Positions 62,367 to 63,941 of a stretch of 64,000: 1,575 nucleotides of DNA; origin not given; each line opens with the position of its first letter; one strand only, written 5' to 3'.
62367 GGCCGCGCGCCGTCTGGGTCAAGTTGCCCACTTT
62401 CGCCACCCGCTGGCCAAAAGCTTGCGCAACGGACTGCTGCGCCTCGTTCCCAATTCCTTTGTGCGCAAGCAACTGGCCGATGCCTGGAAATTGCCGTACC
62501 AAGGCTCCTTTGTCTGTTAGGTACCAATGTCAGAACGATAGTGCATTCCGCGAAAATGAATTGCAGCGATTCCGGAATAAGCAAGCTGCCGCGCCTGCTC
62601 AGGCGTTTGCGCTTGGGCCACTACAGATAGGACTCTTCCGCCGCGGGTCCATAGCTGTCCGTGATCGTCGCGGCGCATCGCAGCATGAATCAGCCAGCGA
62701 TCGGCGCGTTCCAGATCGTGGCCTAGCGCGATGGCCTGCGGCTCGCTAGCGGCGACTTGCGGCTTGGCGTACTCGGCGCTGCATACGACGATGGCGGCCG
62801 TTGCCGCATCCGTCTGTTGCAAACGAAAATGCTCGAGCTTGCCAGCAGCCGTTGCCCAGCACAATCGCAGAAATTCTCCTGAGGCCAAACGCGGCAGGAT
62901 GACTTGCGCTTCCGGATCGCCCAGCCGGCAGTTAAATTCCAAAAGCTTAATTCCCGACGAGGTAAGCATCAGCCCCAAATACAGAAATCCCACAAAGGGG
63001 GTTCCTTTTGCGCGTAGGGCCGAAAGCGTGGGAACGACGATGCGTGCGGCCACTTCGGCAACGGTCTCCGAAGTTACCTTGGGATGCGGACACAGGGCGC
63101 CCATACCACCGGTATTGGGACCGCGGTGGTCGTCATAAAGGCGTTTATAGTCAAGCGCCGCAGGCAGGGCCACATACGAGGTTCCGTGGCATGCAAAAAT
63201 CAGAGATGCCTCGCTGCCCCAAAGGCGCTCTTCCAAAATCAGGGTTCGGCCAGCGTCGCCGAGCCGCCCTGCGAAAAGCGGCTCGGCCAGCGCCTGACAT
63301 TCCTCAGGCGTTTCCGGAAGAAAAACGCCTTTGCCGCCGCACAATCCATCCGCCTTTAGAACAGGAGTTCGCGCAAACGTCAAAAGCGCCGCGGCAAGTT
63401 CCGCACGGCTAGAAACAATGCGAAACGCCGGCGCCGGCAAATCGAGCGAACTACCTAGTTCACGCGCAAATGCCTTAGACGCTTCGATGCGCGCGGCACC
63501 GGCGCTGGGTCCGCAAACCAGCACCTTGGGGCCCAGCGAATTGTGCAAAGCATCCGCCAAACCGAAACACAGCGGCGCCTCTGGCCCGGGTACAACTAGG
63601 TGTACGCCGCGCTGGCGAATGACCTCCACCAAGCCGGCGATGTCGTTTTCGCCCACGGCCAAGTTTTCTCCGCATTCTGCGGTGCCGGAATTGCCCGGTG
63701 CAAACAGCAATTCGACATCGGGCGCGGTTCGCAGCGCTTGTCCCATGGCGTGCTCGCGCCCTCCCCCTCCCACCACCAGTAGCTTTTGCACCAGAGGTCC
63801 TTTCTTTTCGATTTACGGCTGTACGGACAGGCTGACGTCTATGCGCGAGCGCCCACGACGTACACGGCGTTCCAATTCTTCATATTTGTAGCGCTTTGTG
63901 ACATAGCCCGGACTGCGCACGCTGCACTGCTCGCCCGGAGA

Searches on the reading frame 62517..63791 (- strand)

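Call 32: search_protein_families(library=pfam, proteins=[window:62517-63791:-], max_evalue=0.0001)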
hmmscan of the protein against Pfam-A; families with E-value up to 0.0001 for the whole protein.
window:62517-63791:- (424 aa): 3 families
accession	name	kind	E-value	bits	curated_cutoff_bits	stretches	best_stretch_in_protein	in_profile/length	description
PF01071.24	GARS_A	-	2.8e-52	177.8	27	1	104-295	1-194/194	Phosphoribosylglycinamide synthetase, ATP-grasp (A) domain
PF02844.21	GARS_N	-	2.7e-25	89.4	29.5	1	3-103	2-100/100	Phosphoribosylglycinamide synthetase, N domain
PF02843.22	GARS_C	-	5.2e-17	62.4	34.8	1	333-424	3-91/92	Phosphoribosylglycinamide synthetase, C domain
